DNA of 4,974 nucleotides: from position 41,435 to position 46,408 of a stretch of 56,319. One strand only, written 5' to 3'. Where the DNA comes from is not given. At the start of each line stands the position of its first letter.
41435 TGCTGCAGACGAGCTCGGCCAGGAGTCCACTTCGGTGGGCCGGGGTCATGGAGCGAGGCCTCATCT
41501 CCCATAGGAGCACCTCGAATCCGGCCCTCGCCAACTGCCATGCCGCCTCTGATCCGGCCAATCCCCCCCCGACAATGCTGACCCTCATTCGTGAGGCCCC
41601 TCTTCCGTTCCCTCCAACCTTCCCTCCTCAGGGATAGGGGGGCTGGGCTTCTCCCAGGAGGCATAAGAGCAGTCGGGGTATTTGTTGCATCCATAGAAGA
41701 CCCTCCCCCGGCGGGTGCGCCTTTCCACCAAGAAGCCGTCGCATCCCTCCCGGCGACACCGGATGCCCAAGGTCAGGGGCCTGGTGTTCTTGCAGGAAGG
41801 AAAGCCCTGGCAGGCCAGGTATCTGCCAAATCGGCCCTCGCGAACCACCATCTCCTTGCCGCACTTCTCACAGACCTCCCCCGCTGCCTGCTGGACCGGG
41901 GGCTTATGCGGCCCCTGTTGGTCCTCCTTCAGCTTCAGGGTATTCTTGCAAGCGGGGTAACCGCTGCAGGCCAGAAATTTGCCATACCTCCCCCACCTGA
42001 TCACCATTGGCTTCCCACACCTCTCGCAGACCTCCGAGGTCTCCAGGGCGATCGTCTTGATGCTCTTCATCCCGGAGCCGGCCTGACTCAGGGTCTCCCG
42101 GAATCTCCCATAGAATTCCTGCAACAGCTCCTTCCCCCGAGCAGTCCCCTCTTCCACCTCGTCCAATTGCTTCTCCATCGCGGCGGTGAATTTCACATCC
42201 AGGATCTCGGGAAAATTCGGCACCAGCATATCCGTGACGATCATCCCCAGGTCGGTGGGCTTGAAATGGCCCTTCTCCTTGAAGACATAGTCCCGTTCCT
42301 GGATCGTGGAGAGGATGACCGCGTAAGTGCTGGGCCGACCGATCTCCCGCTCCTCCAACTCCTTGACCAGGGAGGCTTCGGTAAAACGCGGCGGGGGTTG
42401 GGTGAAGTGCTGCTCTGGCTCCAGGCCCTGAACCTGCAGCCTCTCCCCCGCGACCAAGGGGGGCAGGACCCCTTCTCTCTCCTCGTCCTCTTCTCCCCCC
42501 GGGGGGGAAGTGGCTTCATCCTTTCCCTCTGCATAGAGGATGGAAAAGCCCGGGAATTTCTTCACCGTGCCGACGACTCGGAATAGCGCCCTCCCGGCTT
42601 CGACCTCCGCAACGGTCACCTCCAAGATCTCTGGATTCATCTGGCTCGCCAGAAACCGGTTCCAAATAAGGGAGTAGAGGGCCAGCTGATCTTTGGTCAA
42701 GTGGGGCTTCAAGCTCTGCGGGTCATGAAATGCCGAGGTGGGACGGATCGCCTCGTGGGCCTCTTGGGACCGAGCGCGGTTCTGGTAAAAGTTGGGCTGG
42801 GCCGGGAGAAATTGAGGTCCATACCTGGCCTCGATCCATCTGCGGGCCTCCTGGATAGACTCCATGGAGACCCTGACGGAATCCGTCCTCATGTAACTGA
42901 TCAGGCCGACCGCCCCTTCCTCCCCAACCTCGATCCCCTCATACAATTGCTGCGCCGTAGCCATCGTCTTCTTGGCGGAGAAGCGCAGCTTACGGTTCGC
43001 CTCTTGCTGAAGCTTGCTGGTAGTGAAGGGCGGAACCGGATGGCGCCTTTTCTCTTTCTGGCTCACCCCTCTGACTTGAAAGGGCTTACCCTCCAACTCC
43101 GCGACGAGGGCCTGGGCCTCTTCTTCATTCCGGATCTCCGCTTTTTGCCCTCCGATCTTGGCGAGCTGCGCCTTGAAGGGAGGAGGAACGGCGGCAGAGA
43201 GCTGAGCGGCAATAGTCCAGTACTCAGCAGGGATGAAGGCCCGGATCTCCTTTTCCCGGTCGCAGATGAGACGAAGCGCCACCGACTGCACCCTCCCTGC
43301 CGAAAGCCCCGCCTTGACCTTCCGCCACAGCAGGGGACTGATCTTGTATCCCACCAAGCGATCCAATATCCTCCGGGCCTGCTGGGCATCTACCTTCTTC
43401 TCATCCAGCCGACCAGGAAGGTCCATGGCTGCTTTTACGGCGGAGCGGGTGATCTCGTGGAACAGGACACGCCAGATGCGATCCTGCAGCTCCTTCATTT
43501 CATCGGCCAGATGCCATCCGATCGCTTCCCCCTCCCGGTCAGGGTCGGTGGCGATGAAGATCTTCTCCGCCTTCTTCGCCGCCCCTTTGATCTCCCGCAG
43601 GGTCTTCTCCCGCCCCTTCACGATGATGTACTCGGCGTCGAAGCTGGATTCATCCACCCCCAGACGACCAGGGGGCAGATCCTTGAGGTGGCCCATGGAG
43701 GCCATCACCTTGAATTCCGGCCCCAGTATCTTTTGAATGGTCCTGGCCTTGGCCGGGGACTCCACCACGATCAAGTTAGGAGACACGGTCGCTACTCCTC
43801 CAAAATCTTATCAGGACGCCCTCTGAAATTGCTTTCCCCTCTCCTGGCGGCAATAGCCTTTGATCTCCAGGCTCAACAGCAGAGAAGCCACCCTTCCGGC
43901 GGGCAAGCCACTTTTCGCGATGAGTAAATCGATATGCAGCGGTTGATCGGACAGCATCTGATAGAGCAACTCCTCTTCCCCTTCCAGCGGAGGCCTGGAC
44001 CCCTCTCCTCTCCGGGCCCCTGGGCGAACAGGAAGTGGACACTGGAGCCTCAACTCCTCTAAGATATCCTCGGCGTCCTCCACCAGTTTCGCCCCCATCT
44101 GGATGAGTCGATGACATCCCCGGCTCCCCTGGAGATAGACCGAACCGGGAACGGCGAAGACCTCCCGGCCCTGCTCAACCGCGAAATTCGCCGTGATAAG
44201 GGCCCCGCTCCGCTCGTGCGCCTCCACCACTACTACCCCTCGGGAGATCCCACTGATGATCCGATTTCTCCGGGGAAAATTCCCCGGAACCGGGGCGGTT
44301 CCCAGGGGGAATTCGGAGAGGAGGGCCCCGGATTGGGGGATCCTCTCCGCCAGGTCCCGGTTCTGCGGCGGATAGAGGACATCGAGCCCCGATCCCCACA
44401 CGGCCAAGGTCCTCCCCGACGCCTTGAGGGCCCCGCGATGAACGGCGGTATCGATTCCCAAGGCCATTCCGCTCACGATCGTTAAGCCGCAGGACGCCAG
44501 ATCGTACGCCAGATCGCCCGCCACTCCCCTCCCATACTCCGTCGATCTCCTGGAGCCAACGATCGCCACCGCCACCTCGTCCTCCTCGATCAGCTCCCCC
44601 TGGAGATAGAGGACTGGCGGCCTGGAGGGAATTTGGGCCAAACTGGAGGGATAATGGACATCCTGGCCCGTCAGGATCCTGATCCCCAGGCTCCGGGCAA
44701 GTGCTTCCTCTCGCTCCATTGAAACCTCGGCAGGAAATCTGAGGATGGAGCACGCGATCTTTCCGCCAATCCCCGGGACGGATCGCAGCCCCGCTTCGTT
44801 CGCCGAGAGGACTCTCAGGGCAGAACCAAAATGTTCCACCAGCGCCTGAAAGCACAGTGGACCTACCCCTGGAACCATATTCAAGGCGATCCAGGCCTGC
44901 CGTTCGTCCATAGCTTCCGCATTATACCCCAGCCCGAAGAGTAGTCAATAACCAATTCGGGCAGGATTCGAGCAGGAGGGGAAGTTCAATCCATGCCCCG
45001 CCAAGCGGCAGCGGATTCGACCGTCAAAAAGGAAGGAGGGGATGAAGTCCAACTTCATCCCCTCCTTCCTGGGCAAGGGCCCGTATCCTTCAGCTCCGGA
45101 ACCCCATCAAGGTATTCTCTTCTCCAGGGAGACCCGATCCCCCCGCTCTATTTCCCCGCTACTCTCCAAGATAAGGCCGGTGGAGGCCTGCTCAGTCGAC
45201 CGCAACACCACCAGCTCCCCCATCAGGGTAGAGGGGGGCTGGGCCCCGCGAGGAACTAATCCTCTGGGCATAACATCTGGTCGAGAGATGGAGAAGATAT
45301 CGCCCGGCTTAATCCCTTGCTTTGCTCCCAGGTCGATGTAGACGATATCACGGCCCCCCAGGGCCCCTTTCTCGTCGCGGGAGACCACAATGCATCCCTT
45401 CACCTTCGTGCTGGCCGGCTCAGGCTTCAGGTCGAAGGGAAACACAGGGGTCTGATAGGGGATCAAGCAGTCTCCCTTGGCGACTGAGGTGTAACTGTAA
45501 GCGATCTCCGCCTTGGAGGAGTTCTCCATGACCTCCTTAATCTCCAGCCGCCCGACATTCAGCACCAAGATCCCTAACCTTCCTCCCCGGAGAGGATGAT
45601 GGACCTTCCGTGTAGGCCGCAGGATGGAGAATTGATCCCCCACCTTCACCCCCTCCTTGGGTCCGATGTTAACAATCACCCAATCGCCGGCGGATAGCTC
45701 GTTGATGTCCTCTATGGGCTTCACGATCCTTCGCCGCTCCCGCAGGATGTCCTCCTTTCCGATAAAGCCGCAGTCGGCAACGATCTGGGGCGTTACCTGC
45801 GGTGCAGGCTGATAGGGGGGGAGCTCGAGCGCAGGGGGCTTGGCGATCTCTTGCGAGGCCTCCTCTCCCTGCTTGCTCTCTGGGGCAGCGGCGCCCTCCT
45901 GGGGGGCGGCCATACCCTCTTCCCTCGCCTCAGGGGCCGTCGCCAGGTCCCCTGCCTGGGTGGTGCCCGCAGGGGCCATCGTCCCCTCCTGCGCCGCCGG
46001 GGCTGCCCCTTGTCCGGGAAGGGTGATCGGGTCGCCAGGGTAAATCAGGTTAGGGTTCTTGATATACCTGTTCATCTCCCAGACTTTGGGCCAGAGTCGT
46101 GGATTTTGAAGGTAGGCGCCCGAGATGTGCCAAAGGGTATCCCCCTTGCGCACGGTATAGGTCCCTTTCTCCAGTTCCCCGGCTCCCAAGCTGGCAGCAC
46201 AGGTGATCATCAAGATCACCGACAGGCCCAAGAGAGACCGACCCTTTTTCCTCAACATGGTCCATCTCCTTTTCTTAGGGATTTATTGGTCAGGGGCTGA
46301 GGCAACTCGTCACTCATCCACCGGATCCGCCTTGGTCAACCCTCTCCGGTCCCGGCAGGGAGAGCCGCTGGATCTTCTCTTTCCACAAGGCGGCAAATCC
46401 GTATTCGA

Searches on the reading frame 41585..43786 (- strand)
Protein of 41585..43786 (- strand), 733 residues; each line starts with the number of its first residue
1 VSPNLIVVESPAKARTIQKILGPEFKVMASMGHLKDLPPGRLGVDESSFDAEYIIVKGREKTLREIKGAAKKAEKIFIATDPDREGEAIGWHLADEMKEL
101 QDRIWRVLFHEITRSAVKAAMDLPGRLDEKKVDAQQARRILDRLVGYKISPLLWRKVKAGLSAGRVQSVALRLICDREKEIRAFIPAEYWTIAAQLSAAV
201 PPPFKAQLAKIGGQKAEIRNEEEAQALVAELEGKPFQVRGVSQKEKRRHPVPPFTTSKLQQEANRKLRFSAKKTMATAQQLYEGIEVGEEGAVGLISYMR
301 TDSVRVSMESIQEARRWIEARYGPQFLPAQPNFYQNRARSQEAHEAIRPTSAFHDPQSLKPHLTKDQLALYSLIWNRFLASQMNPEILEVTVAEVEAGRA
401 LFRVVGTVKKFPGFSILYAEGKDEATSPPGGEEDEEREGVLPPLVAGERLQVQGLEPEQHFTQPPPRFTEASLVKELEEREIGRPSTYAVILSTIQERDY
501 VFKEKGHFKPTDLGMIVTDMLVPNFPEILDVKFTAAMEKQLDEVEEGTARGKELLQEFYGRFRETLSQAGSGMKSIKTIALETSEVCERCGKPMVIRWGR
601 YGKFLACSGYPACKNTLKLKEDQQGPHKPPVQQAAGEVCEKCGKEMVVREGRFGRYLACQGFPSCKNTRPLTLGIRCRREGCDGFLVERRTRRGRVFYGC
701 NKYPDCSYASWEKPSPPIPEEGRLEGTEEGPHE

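Call 10: search_protein_families(library=pfam, proteins=[window:41585-43786:-], max_evalue=0.001)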
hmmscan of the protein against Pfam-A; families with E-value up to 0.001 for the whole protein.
window:41585-43786:- (733 aa): 4 families
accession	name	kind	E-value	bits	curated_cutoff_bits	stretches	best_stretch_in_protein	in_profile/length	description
PF01131.25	Topoisom_bac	-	3.7e-124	415.3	35.1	1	127-555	2-410/411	DNA topoisomerase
PF01396.24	Zn_ribbon_Top1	-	8.3e-37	125.1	32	3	585-621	2-38/39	Topoisomerase DNA binding C4 zinc finger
PF01751.28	Toprim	-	1.3e-21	77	23.1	1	5-112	2-96/96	Toprim domain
PF13368.11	Toprim_C_rpt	-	5.9e-05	23.3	22.3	0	643-660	5-22/57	Topoisomerase C-terminal repeat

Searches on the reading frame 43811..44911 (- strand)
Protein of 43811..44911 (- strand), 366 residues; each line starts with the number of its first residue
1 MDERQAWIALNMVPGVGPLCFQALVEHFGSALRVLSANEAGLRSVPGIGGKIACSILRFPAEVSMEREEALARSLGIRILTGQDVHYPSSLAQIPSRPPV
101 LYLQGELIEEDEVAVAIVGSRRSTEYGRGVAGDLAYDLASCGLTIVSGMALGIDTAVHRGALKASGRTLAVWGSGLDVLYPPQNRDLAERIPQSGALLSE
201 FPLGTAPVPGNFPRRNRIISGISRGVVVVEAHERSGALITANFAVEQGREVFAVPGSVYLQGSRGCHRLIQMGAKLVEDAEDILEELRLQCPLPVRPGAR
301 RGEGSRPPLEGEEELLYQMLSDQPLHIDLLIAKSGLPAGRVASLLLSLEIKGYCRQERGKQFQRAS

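Call 10: search_protein_families(library=pfam, proteins=[window:43811-44911:-], max_evalue=0.001)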
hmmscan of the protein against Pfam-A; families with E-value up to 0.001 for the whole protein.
window:43811-44911:- (366 aa): 5 families
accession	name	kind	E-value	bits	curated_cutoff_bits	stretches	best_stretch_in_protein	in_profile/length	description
PF02481.21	DNA_processg_A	-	4.2e-74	248.7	29.6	1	74-278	4-211/212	DNA recombination-mediator protein A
PF17782.7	DprA_WH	-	1.4e-13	51.1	22.9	1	305-359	6-60/61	DprA winged helix domain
PF12826.13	HHH_2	-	2.8e-05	24.6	27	1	13-60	8-55/64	Helix-hairpin-helix motif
PF14520.12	HHH_5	-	9.3e-05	23.3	27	1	10-56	4-51/57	Helix-hairpin-helix domain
PF21102.3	DprA_N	-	0.00035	20.6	22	1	2-37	2-37/64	DprA-like N-terminal HHH domain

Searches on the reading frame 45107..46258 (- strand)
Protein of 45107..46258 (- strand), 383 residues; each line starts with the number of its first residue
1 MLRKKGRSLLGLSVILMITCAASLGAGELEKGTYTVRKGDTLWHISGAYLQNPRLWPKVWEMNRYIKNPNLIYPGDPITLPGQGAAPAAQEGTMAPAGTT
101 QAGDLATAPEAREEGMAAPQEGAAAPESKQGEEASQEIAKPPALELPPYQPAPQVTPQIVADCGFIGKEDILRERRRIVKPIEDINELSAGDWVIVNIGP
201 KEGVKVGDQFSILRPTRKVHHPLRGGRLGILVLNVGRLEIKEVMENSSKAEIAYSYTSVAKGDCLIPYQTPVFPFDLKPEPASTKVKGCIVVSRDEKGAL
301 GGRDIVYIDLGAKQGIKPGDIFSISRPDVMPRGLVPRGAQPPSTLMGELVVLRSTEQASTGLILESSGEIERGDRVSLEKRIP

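Call 10: search_protein_families(library=pfam, proteins=[window:45107-46258:-], max_evalue=0.001)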
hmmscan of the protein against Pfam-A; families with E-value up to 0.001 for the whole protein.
window:45107-46258:- (383 aa): 3 families
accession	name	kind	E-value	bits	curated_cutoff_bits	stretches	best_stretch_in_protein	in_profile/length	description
PF16538.11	FlgT_C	-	2.6e-12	47.4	27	1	193-253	3-61/77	Flagellar assembly protein T, C-terminal domain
PF01476.26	LysM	-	2.8e-08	34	20.9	1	34-81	1-43/43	LysM domain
PF23457.1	LysM2_NFP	-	0.0006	20.3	36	0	33-81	7-54/56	NFP LysM2 domain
